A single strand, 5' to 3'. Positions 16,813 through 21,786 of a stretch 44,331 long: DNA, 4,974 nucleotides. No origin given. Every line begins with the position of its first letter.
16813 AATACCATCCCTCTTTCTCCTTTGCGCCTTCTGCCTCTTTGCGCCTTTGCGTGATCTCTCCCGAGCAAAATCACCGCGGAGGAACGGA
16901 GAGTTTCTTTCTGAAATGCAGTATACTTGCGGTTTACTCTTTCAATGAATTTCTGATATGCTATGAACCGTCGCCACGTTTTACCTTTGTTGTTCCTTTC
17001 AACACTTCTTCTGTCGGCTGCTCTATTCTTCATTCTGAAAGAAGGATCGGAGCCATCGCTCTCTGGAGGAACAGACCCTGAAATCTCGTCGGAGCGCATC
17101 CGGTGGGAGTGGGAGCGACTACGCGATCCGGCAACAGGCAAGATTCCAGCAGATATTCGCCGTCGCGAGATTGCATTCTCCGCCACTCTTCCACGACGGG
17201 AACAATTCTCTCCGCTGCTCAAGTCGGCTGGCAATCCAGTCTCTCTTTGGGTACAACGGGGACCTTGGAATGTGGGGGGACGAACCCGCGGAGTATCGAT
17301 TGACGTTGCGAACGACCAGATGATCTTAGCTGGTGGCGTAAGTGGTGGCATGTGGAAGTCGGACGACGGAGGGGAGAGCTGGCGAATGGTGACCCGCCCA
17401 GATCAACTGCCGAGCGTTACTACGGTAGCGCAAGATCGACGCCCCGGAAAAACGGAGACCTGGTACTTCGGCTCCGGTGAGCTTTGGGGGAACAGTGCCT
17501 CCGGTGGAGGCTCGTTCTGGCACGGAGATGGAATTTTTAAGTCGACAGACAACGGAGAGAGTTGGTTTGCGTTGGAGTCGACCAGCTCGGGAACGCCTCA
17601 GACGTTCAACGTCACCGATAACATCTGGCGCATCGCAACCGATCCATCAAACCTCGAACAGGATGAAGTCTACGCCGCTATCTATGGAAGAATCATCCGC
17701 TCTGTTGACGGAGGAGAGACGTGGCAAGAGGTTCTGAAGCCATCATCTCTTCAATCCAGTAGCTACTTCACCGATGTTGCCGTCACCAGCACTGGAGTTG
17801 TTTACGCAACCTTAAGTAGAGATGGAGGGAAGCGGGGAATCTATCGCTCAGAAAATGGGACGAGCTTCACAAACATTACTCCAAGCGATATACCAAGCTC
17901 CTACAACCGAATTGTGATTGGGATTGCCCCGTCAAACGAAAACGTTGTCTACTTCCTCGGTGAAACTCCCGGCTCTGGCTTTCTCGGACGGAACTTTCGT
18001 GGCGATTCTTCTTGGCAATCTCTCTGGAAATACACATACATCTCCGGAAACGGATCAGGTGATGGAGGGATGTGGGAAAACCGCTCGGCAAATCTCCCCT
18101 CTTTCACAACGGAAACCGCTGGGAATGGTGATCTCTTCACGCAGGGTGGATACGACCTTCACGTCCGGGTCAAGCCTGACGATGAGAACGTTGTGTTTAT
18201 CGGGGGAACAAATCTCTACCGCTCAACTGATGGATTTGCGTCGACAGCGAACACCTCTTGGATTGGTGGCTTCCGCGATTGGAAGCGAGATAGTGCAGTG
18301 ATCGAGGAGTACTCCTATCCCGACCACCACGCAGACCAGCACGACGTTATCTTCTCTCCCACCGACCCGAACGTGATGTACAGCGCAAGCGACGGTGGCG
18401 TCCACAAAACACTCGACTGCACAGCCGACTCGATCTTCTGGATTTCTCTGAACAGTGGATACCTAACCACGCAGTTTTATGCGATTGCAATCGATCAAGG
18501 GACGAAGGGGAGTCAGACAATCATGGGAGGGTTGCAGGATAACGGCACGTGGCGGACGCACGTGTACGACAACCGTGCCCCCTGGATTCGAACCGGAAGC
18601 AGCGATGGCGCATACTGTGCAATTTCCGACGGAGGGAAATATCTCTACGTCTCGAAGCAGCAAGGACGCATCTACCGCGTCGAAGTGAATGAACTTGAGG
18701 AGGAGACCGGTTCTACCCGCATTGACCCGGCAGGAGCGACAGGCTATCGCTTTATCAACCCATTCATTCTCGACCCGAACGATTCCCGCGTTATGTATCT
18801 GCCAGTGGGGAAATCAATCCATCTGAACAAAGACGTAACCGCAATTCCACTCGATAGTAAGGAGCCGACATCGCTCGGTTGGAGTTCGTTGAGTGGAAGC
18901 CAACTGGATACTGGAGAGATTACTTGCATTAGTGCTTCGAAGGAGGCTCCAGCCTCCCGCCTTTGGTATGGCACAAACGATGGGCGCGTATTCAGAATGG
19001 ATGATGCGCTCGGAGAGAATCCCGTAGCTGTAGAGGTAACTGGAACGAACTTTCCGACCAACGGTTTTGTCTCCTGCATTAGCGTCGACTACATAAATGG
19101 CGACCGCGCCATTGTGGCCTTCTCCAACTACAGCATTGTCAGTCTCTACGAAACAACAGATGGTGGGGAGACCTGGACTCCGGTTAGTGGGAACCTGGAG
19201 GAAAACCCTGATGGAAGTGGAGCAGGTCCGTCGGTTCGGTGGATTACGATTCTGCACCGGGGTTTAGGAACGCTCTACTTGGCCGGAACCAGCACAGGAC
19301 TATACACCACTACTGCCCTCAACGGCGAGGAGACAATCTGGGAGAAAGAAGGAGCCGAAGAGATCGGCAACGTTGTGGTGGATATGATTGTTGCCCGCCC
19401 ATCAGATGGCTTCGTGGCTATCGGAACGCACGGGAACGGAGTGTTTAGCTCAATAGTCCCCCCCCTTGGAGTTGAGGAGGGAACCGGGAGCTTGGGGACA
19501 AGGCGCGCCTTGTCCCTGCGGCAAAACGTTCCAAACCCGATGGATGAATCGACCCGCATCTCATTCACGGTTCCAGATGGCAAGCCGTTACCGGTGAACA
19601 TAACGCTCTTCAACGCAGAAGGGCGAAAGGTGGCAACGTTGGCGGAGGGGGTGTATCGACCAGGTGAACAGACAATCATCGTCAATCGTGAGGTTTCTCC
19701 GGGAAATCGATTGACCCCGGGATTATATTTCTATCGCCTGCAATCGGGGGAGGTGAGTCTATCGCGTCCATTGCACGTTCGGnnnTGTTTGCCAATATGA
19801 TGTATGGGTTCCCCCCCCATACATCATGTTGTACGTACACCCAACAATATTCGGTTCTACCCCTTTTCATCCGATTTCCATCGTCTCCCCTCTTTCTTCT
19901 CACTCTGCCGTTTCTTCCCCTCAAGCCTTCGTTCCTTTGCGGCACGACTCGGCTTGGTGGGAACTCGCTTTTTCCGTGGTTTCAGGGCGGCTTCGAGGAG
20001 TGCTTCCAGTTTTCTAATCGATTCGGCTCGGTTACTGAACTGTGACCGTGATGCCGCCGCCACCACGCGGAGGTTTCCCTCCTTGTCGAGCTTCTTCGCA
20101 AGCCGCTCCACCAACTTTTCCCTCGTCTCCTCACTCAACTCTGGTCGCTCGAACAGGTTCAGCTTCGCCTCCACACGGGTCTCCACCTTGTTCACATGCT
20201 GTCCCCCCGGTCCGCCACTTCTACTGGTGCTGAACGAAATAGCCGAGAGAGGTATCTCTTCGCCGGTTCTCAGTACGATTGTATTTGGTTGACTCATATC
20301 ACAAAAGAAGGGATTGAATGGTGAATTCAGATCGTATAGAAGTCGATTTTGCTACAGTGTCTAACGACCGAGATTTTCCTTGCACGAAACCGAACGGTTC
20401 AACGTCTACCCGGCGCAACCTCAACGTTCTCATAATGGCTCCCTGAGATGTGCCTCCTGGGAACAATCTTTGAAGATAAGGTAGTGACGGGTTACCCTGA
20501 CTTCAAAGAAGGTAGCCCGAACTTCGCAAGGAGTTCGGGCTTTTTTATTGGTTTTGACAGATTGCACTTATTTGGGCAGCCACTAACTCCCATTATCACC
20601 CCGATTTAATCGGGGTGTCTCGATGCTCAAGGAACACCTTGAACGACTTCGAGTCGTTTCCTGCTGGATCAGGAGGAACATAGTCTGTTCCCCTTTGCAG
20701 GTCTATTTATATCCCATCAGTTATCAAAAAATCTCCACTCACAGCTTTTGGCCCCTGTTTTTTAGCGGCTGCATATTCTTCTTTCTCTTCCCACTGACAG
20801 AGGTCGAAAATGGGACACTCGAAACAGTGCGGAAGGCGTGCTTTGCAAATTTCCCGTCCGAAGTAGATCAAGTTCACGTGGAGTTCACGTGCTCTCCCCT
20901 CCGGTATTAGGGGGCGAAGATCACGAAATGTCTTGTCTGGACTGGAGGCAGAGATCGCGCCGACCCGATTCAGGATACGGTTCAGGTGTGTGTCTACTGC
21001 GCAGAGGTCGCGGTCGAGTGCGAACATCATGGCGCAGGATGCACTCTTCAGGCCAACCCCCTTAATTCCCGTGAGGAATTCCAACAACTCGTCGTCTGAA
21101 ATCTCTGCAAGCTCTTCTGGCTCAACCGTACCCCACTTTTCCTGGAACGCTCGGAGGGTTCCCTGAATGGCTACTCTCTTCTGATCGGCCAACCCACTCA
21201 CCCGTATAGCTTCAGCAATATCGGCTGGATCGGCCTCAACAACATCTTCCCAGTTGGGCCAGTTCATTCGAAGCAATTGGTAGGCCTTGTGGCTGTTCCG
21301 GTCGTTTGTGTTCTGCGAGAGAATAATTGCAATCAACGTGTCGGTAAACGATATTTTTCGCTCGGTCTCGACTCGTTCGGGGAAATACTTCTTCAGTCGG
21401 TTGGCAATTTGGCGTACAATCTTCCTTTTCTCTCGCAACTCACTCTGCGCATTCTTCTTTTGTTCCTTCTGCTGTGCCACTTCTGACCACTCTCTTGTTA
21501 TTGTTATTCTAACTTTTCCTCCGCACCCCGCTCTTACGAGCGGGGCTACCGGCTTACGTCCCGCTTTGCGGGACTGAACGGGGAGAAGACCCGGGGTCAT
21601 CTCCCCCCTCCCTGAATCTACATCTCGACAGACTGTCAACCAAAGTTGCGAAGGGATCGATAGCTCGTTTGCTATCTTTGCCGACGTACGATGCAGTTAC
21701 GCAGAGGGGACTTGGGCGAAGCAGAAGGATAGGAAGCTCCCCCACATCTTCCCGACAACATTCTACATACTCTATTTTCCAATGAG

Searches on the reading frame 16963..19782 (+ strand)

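Call 19: search_protein_families(library=pfam, proteins=[window:16963-19782:+], max_evalue=0.01)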
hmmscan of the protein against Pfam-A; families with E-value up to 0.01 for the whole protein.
window:16963-19782:+ (940 aa): 2 families
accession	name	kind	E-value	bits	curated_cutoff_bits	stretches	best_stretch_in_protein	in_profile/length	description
PF02012.26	BNR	-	4.8e-07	29.2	27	0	729-739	1-11/12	BNR/Asp-box repeat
PF15902.12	Sortilin-Vps10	-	5.8e-06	25.8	33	0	243-344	2-90/446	Sortilin, neurotensin receptor 3,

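Call 61: search_protein_families(library=ncbifam, proteins=[window:16963-19782:+], max_evalue=0.001)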
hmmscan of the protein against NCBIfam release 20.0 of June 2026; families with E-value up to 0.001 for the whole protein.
window:16963-19782:+ (940 aa): 3 families
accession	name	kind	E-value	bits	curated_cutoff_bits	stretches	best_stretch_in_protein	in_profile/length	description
NF045728.1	glycosyl_F510_1955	equivalog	1.6e-14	53.8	175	0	244-331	74-154/246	F510_1955 family glycosylhydrolase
NF033707.1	T9SS_sortase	equivalog_domain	4e-06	24.8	420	1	854-927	1000-1076/1095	type IX secretion system sortase PorU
TIGR04183.1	Por_Secre_tail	domain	0.00028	20.8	23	1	857-932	3-64/72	T9SS type A sorting domain-containing protein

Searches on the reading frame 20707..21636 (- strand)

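Call 19: search_protein_families(library=pfam, proteins=[window:20707-21636:-], max_evalue=0.01)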
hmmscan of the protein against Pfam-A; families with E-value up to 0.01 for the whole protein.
window:20707-21636:- (309 aa): 2 families
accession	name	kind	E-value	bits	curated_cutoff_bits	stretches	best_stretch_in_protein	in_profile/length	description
PF00730.31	HhH-GPD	-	4.4e-14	53.2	26.2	1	102-245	1-107/108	HhH-GPD superfamily base excision DNA repair protein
PF18958.6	DUF5700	-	0.0098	15.8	25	0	47-101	49-100/283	Putative zinc dependent peptidase (DUF5700)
